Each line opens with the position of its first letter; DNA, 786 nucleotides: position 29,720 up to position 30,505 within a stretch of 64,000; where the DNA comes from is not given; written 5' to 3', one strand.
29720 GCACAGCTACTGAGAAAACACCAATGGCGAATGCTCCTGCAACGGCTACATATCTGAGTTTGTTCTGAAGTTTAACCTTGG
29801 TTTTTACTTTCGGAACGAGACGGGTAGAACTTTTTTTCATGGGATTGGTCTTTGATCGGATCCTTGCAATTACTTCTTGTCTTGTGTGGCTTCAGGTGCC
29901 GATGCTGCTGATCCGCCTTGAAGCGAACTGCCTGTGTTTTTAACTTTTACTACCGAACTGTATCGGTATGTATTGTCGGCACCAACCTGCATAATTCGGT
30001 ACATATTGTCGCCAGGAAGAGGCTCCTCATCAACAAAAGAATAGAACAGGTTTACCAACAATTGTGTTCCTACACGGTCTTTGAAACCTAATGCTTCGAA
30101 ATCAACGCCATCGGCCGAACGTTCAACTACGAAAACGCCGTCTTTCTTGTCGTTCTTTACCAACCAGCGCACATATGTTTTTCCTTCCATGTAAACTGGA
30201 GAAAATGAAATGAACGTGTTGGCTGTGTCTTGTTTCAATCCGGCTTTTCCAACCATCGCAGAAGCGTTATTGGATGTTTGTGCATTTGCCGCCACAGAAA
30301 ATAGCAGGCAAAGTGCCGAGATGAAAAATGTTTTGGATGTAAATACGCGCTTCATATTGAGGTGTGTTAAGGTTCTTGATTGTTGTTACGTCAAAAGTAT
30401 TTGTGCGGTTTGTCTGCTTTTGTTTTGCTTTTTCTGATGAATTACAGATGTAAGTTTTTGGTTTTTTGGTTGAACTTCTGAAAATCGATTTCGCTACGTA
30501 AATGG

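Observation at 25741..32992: Three tandem copies of an undescribed two-gene cassette: a small secreted Ig-like protein plus a DUF2341-LamG T9SS cargo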

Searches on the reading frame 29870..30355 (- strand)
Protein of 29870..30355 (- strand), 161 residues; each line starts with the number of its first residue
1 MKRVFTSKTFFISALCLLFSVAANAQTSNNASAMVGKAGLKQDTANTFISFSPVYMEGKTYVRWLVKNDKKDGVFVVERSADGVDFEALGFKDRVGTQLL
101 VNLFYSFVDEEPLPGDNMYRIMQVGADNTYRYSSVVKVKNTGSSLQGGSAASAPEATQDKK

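Call 3: search_protein_families(library=pfam, proteins=[window:29870-30355:-], max_evalue=1)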
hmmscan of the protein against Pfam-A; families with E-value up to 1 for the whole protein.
window:29870-30355:- (161 aa): 0 families

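Call 4: search_protein_families(library=ncbifam, proteins=[window:29870-30355:-], max_evalue=1)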
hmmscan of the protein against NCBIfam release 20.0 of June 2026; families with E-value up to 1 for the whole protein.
window:29870-30355:- (161 aa): 1 family
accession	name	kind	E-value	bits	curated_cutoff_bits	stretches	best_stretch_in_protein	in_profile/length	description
TIGR04350.1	C_S_lyase_PatB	subfamily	0.011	14.7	340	1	6-72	229-295/384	PatB family C-S lyase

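Call 7: find_homologous_proteins(query=window:29870-30355:-)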
Query window:29870-30355:- (161 aa): 213 proteins with E <= 0.001 among 254 candidates; the best 120 are listed.
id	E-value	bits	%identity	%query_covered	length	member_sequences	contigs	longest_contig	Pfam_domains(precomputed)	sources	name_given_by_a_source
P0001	2.0e-98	344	98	100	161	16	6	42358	-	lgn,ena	-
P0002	9.3e-96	336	96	100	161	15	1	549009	-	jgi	jgi:hypothetical protein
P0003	1.7e-93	328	93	100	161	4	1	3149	-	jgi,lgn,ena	jgi:hypothetical protein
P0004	6.0e-93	326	93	100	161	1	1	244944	-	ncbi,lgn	-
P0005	5.7e-86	304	95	91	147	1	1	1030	-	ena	-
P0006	1.5e-85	302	94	91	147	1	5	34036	-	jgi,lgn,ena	jgi:hypothetical protein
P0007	4.9e-75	268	81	96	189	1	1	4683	-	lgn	-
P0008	7.0e-68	245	75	96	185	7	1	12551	-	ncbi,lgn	-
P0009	2.7e-67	243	74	96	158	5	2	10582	-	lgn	-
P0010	2.2e-66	240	69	99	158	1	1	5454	-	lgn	-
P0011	3.1e-66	240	72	96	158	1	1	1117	-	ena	-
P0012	7.6e-66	239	71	95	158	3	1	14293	-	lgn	-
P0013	7.8e-66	239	73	95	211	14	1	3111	-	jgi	jgi:hypothetical protein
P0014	4.6e-65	236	68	99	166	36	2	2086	-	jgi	jgi:hypothetical protein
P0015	7.9e-65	235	71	96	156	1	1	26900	-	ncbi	-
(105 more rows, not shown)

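Call 10: find_related_loci(query=A1, collection=genome_contigs, flank=10000)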
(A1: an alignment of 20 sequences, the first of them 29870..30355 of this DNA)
Query A1 (161 aa) in genome_contigs; peptide patterns used: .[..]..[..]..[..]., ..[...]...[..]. (x = any residue, [..] = any of these).
163 stretches matched a pattern; 37 encode a relative of the query (tblastn E <= 1e-3); 30 distinct loci.
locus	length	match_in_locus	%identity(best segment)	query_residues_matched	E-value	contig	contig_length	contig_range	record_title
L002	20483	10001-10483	95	1-161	5e-103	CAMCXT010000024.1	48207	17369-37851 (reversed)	MAG: Chitinophaga pinensis isolate MiE-14oct19-96 genome assembly, contig: MiE-14oct19-C760, whole genome shotgun sequen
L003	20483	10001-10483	93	1-161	1e-100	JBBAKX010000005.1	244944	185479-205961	MAG: Flavobacteriales bacterium isolate EUL_048 ctg5-EUL_048, whole genome shotgun sequence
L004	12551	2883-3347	75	1-155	1e-75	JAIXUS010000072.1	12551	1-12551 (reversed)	MAG: Bacteroidetes bacterium isolate D1_MAG_00037 pond_D1_MAG_00037_000000000007, whole genome shotgun sequence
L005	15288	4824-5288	75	1-155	5e-75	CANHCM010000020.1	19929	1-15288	MAG: Bacteroidetes bacterium isolate RE-18aug17-170 genome assembly, contig: RE-18aug17-C3676, whole genome shotgun sequ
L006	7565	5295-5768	69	1-160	3e-74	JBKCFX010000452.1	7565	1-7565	MAG: Bacteroidia bacterium isolate samp_510_concoct_1045 samp_510_1403397, whole genome shotgun sequence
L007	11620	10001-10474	69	1-160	6e-74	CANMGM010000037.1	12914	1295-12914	MAG: Bacteroidetes bacterium isolate ZE-Oct18-175 genome assembly, contig: ZE-Oct18-C4479, whole genome shotgun sequence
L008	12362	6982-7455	69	1-160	6e-73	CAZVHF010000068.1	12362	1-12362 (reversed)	MAG TPA_asm: uncultured Chitinophaga sp. isolate SRP193358_co1_648 genome assembly, contig: NODE_14517_length_12362_cov_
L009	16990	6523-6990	69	1-161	3e-71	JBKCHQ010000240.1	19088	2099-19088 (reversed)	MAG: Bacteroidia bacterium isolate samp_512_metabat2_52 samp_512_1012211, whole genome shotgun sequence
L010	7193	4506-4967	70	1-153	2e-68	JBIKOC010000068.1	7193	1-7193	MAG: Flavobacteriales bacterium isolate ME2014-10-16_3300042505_group5_bin26 Rohwer_bin933_scaffold_8475_c1, whole genom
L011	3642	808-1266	66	1-155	2e-68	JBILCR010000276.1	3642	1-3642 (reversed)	MAG: Flavobacteriales bacterium isolate ME2016-06-30_3300036399_group7_bin138 Rohwer_bin935_scaffold_31243_c1, whole gen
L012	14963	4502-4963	68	1-153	1e-67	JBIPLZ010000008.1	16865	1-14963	MAG: Flavobacteriales bacterium isolate ME2015-10-10_3300044731_group6_bin130 Rohwer_bin934_scaffold_2383_c1, whole geno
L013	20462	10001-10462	69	1-153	5e-67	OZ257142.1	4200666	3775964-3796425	MAG: Bacteroidia bacterium isolate f8844648-92d0-4f52-a419-15c143df4b1a genome assembly, chromosome: 1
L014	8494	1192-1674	68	1-158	4e-67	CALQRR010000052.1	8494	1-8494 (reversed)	MAG: Chitinophaga pinensis isolate HRSG-E1-bin-73 genome assembly, contig: HRSG-E1-C4868, whole genome shotgun sequence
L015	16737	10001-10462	68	1-153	9e-67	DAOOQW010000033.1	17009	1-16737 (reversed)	MAG TPA_asm: Flavobacteriales bacterium isolate AMR_MDS_2561 NODE_4101_length_17009_cov_5.684086, whole genome shotgun s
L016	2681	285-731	69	14-160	2e-66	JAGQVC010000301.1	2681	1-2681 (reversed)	MAG: Bacteroidetes bacterium isolate HKST-UBA05 NODE_303_length_2681_cov_2.991551, whole genome shotgun sequence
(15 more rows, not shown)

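Call 24: predict_structure(alignment_id=A1)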
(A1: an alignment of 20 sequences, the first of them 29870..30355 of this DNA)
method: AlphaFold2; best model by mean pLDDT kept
length: 161 residues; sequences in the alignment: 20
mean_pLDDT: 73.1   pTM: 0.60
mean pLDDT of the five models: 73.1, 71.4, 69.1, 54.7, 46.9
residues with pLDDT >= 90: 64; 70-90: 32; 50-70: 27; < 50: 38
segments of 3 or more residues with pLDDT < 50: 1-3, 21-35, 146-161
pLDDT, mean of each block of 10 residues (from residue 1): 47 52 38 56 89 93 87 88 92 68 89 93 90 94 53 43 43
secondary structure, 60 per line:
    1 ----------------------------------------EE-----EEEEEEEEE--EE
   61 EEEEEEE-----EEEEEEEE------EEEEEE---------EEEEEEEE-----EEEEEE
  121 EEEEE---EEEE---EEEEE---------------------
elements in order: E48-56 E59-67 E73-80 E87-92 E102-109 E115-125 E129-132 E136-140
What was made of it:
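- On PorP/SprF-type cargo partner: S is a 160-aa soluble sandwich (call 24) and the cargo tails are type A (call 4).
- Closest known: PorP/SprF-like partners encoded beside type B T9SS cargo. Different: S is a 160-aa soluble FN3-like protein, is encoded upstream, and its cargo has type A tails (calls 4, 24).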

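Call 26: search_solved_structures(query=A1, max_evalue=1, show_alignments=2)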
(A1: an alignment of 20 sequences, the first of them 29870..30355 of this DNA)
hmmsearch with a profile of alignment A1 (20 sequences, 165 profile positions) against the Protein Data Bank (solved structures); distinct sequences matched with E-value up to 1: 2.
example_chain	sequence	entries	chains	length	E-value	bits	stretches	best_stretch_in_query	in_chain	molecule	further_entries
5wtt_L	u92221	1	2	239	0.78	12.5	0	50-74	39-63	Light chain of 093G9 Fab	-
5myx_A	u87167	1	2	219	0.86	12.4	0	55-88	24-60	Fab c#24 light chain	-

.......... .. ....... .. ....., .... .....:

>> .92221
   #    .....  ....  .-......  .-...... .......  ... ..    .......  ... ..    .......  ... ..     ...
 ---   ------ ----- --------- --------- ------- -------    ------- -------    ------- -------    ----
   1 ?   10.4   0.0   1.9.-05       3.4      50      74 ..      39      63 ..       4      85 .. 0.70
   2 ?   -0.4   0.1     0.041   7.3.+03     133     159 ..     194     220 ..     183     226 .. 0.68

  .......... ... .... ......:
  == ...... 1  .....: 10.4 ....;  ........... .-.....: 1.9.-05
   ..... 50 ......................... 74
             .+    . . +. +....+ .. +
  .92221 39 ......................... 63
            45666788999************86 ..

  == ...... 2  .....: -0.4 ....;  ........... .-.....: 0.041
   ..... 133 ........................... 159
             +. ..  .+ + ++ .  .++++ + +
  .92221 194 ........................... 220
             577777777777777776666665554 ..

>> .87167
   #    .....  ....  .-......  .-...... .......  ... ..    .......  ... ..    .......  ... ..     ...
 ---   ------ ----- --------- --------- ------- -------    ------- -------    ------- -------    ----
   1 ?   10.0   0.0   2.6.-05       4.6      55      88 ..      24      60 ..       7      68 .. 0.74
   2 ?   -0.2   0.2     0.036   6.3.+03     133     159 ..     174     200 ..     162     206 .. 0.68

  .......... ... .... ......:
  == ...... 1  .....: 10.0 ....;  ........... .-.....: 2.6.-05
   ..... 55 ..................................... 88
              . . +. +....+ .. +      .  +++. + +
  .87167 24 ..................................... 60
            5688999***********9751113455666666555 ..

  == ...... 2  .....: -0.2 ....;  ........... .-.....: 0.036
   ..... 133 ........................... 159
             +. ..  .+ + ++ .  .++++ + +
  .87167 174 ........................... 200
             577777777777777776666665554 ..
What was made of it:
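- Closest known: Periplasmic Ig-like chaperones of chaperone-usher pili. Different: S has one domain and no sequence match to PapD or to any solved structure (calls 3, 26).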

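Call 28: fold_search(model_id=the predicted structure, library=pdb)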
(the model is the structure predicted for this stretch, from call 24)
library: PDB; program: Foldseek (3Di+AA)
matches with E <= 10: 1775; with E <= 0.001: 2
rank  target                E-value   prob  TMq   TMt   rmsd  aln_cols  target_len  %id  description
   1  4u49_A                3.8e-04  1.00  0.42  0.23   2.9        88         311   18  Crystal structure of Pectate Lyase Pel3 from Pectobacterium carotovorum with two monomers in the A.U (released 2015-08-05)
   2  2ic2_B                7.8e-04  1.00  0.41  0.54   4.5       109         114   15  Crystal Structure of the First FNIII Domain of Ihog (released 2006-10-24)
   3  3b8y_A                1.1e-03  1.00  0.43  0.24   2.6        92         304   15  Crystal Structure of Pectate Lyase PelI from Erwinia chrysanthemi in complex with tetragalacturonic acid (released 2008-04-29)
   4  1x5k_MODEL_1_A        1.1e-03  1.00  0.40  0.50  15.4       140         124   14  The solution structure of the sixth fibronectin type III domain of human Neogenin (released 2005-11-15)
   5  6z2o                  1.3e-03  1.00  0.46  0.23   3.9       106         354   11  Crystal structure of wild type OgpA from Akkermansia muciniphila in P 21 21 21 (released 2020-09-30)
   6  7e1y_A                1.3e-03  1.00  0.30  0.11   7.3       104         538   12  Staphylothermus marinus amylopullulanase -SmApu (released 2022-02-09)
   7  3vmo_A                1.4e-03  1.00  0.40  0.12   4.0       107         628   13  Crystal structure of dextranase from Streptococcus mutans in complex with isomaltotriose (released 2012-02-15)
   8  6u4z                  1.6e-03  1.00  0.44  0.17   3.6       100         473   13  Crystal Structure of a family 76 glycoside hydrolase from a bovine Bacteroides thetaiotaomicron strain (released 2020-04-29)
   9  3vmp                  1.8e-03  1.00  0.42  0.12   3.8       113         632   14  Crystal structure of dextranase from Streptococcus mutans in complex with 4,5-epoxypentyl alpha-D-glucopyranoside (released 2012-02-15)
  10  6z2p_A                1.9e-03  1.00  0.46  0.22   3.9       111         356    9  Crystal structure of catalytic inactive OgpA from Akkermansia muciniphila in complex with an O-glycopeptide (glycodros (released 2020-09-30)
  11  1uen_MODEL_1_A        2.0e-03  1.00  0.37  0.45   9.6       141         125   11  Solution Structure of The Third Fibronectin III Domain of Human KIAA0343 Protein (released 2003-11-19)
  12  2ibg_B                2.1e-03  1.00  0.43  0.34   4.0       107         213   17  Crystal Structure of Hedgehog Bound to the FNIII Domains of Ihog (released 2006-10-24)
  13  3isy                  2.1e-03  1.00  0.37  0.48   7.0       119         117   11  Crystal structure of an intracellular proteinase inhibitor (ipi, bsu11130) from bacillus subtilis at 2.61 A resolution (released 2009-09-15)
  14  6z2d                  2.3e-03  1.00  0.44  0.22   4.1       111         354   11  Crystal structure of wild type OgpA from Akkermansia muciniphila in P 41 21 2 (released 2020-09-30)
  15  2ibb                  2.3e-03  1.00  0.43  0.35   4.2       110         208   16  Crystal Structure of the First and Second FNIII Domains of Ihog (released 2006-10-24)
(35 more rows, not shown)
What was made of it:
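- On FN3/Ig-like fold (S and the X domain): Calls 24 and 28: core pLDDT around 90; the best Foldseek matches are FN3 domains at E about 4e-4 to 1e-3, with target-normalised TM-scores up to 0.6.
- Checked: Its core, residues 45-142, is an eight-strand sandwich with pLDDT around 90 (call 24), and it matches FN3/Ig-like folds (call 28).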

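Call 31: search_protein_representatives(alignment_id=A1)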
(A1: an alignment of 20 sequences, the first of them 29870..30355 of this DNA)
Query: 20 sequences, 165 profile positions. Proteins with E-value up to 0.001 (for the whole library): 22992; up to 1e-10: 533; up to 1e-30: 7. The best 150 are listed.
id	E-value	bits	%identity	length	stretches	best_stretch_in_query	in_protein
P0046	7.3e-71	253.3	-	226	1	5-162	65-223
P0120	5.1e-66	237.6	-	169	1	3-162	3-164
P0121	2.9e-60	218.8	-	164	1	2-162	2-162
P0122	5.3e-38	146.4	-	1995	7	53-141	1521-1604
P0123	9.7e-38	145.6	-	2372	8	71-162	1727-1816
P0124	2.5e-32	128.0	-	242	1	35-150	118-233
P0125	5.7e-31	123.6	-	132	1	91-161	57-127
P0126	3.0e-30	121.2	-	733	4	54-146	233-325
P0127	3.6e-28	114.5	-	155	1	14-152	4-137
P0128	4.6e-27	110.9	-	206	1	59-149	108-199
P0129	1.3e-26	109.4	-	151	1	21-153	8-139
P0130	1.3e-26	109.4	-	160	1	49-152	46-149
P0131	4.5e-26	107.6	-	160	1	4-88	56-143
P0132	1.1e-25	106.4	-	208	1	45-152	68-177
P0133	2.2e-25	105.4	-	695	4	54-147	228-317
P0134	8.7e-25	103.5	-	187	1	7-159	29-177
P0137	3.5e-24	101.5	-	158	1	17-138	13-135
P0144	1.8e-22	95.9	-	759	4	57-156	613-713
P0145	1.9e-22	95.8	-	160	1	13-128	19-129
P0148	3.1e-22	95.2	-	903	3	63-144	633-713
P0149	3.5e-22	95.0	-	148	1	14-145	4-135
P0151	4.0e-22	94.8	-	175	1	18-148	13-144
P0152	4.7e-22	94.6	-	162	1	18-155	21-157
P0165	5.1e-20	88.0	-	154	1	16-155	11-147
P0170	1.6e-19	86.3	-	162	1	16-153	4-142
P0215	1.2e-16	77.0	-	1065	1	35-153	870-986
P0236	2.1e-15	72.9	-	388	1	54-152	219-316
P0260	2.4e-14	69.5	-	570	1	65-154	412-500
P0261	2.5e-14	69.4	-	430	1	55-151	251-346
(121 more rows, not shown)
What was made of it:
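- Stand-alone signal-peptide-plus-X proteins of about 150 aa are very common (call 31).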

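Call 33: search_protein_families(library=pfam, proteins=[P0122, P0126, P0133, P0144, P0148, P0215, P0260, P0261, P0236], max_evalue=0.001)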
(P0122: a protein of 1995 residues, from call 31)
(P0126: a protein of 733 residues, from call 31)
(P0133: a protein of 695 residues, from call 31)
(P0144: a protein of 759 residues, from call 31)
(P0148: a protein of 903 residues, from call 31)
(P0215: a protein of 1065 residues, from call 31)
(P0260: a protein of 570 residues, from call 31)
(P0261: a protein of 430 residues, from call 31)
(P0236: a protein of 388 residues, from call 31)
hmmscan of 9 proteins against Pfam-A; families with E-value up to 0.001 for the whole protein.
P0122 (1995 aa): 1 family
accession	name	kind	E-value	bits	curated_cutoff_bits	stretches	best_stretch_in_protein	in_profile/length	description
PF18962.6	Por_Secre_tail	-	1.3e-10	41.9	27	1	1921-1985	1-69/75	Secretion system C-terminal sorting domain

P0126 (733 aa): 4 families
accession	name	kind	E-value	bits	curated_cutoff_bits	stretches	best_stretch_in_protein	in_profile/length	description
PF13472.12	Lipase_GDSL_2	-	4.5e-20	73.3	32.9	1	30-211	1-178/178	GDSL-like Lipase/Acylhydrolase family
PF00657.28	Lipase_GDSL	-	6.6e-09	36.7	23.6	1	28-213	1-205/208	GDSL-like Lipase/Acylhydrolase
PF18962.6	Por_Secre_tail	-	7.8e-09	36.1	27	1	666-728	3-69/75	Secretion system C-terminal sorting domain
PF22633.2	F5_F8_type_C_2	-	7.7e-08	33.3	27.8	0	241-300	30-89/91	NedA-like, galactose-binding domain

P0133 (695 aa): 3 families
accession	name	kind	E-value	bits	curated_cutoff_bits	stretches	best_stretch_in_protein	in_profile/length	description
PF13472.12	Lipase_GDSL_2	-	1.9e-09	38.7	32.9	1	27-209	1-178/178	GDSL-like Lipase/Acylhydrolase family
PF00657.28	Lipase_GDSL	-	2.4e-05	25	23.6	1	25-212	1-206/208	GDSL-like Lipase/Acylhydrolase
PF18962.6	Por_Secre_tail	-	0.00059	20.5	27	1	634-687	18-69/75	Secretion system C-terminal sorting domain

P0144 (759 aa): 0 families

P0148 (903 aa): 2 families
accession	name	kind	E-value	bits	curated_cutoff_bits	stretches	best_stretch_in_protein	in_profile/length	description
PF18962.6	Por_Secre_tail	-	5e-07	30.4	27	1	829-901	4-74/75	Secretion system C-terminal sorting domain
PF22633.2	F5_F8_type_C_2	-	6.2e-05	24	27.8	0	535-580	32-79/91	NedA-like, galactose-binding domain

P0215 (1065 aa): 1 family
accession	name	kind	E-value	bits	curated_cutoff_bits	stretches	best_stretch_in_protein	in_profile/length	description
PF18962.6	Por_Secre_tail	-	4.3e-12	46.6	27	1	988-1063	1-74/75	Secretion system C-terminal sorting domain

P0260 (570 aa): 1 family
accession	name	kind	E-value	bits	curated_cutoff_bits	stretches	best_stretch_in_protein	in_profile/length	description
PF18962.6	Por_Secre_tail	-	7.1e-07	29.9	27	1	507-567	7-73/75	Secretion system C-terminal sorting domain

P0261 (430 aa): 1 family
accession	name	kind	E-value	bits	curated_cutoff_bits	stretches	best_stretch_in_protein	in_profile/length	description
PF18962.6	Por_Secre_tail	-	8.1e-06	26.5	27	1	352-428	1-75/75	Secretion system C-terminal sorting domain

P0236 (388 aa): 1 family
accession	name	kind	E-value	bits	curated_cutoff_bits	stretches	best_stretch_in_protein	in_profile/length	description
PF18962.6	Por_Secre_tail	-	5.8e-10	39.8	27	1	320-384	1-72/75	Secretion system C-terminal sorting domain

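Call 34: find_encoding_contigs(protein=P0127, flank=6000, max_places=4)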
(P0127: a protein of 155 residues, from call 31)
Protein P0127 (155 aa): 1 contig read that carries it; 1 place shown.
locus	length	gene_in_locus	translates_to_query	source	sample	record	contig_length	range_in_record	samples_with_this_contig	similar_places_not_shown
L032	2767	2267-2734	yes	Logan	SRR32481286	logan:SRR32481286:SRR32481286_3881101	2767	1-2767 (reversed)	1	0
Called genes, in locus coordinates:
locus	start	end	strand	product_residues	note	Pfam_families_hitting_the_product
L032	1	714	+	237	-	?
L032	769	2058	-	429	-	PF00801:PKD, PF18911:PKD_4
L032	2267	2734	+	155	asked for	-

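Call 35: find_encoding_contigs(protein=P0130, flank=6000, max_places=4)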
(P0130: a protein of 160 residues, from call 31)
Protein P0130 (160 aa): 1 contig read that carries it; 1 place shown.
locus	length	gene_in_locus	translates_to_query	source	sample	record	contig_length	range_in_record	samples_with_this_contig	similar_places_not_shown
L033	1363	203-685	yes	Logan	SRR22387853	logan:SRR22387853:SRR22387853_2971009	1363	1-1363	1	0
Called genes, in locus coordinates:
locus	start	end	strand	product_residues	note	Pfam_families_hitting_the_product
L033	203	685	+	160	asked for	-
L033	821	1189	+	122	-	PF04020:Phage_holin_4_2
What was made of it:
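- Tried and rejected: Wider synteny from distant stand-alone S-like genes: two contigs were too short (calls 34, 35).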

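Call 45: list_cluster_members(proteins=[P0129, P0137, P0145, P0149, P0152, P0165, P0170, P0124, P0134, P0151])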
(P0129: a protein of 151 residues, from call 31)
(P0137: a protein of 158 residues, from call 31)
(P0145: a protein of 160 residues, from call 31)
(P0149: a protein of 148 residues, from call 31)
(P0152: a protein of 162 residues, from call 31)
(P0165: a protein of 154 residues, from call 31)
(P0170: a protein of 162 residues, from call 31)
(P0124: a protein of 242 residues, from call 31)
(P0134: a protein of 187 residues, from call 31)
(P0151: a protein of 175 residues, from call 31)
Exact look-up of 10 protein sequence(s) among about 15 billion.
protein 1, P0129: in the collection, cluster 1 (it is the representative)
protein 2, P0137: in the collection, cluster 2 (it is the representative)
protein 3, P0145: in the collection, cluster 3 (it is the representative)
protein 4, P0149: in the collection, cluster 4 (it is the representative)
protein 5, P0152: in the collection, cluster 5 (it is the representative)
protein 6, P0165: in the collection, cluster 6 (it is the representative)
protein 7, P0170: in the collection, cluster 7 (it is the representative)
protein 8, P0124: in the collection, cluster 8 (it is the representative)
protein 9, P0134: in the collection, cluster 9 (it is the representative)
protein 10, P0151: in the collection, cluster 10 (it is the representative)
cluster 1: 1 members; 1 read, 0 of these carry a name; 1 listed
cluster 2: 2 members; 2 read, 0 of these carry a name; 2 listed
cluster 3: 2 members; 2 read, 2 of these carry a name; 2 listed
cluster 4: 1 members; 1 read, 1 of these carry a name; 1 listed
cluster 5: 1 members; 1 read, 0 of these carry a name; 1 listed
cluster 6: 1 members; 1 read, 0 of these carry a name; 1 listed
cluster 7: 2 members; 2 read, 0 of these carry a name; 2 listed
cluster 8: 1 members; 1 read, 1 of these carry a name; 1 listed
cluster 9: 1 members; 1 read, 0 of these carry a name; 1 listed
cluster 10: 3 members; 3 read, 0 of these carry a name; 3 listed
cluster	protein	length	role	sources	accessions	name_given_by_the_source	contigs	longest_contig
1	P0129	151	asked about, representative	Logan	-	-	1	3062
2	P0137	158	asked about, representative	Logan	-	-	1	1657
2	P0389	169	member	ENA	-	-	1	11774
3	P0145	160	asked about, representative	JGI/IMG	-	hypothetical protein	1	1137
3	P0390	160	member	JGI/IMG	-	hypothetical protein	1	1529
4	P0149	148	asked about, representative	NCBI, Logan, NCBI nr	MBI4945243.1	MAG: hypothetical protein HY840_02445 [Bacteroidetes bacterium] | hypothetical protein [Bacteroidota bacterium]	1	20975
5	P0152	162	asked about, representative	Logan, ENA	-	-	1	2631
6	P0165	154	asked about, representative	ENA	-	-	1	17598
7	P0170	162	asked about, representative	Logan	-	-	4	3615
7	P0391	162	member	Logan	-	-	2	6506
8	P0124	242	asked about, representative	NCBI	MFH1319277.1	MAG: hypothetical protein ABII90_01300 [Bacteroidota bacterium]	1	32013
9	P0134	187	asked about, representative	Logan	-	-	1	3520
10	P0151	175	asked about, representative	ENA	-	-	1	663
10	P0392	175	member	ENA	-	-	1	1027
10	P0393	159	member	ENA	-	-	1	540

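Call 46: find_encoding_contigs(protein=P0149, flank=7000, max_places=1)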
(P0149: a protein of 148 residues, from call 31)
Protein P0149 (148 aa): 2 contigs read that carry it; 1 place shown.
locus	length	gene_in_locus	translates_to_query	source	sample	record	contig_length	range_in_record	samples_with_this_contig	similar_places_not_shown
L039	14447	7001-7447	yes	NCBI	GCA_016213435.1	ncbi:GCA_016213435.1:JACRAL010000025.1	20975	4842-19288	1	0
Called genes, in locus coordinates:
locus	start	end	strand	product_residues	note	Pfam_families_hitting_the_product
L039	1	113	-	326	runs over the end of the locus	PF00487:FA_desaturase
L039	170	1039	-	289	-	PF03279:Lip_A_acyltrans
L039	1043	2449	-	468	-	PF01979:Amidohydro_1, PF12890:DHOase (weak)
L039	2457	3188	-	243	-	PF00535:Glycos_transf_2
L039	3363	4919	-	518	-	PF28494:GlyRS_ins_1, PF00587:tRNA-synt_2b, PF03129:HGTP_anticodon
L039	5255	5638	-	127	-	-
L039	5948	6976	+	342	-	PF18962:Por_Secre_tail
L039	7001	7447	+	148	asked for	-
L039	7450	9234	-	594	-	PF00989:PAS, PF08448:PAS_4, PF12860:PAS_7 (faint), PF13188:PAS_8, PF13426:PAS_9, PF08447:PAS_3, PF08447:PAS_3, PF02518:HATPase_c, +1 more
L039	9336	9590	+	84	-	-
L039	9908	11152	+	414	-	PF00158:Sigma54_activat, PF14532:Sigma54_activ_2, PF07728:AAA_5 (weak), PF25601:AAA_lid_14, PF02954:HTH_8, PF18024:HTH_50 (weak)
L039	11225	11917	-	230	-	PF00814:TsaD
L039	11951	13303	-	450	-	PF25917:BSH_RND, PF25935:BSH_LcnD (weak), PF25881:HH_YBHG (weak), PF25885:HH_EMRA (weak), PF25876:HH_MFP_RND, PF25990:Beta-barrel_YknX, PF26002:Beta-barrel_AprE, PF25989:YknX_C, +7 more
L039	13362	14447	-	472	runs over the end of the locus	PF02321:OEP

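Call 47: find_encoding_contigs(protein=P0165, flank=7000, max_places=1)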
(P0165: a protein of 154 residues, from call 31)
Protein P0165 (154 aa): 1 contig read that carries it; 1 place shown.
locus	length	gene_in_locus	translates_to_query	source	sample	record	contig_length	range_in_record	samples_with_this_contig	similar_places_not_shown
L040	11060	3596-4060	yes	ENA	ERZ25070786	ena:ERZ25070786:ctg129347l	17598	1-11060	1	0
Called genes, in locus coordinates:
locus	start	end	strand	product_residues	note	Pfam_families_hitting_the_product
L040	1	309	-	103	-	?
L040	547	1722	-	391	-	-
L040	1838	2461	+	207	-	-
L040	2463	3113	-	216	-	PF00072:Response_reg, PF00196:GerE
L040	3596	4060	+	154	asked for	-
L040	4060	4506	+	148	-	-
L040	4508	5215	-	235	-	-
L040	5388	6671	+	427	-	PF14240:YHYH, PF18962:Por_Secre_tail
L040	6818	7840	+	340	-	-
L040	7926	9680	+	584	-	PF14559:TPR_19, PF00515:TPR_1, PF07719:TPR_2 (weak), PF13414:TPR_11, PF13424:TPR_12, PF00515:TPR_1 (weak), PF06325:PrmA, PF22528:PRMT_C, +18 more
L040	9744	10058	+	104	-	-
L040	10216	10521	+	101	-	-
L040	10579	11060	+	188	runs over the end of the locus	-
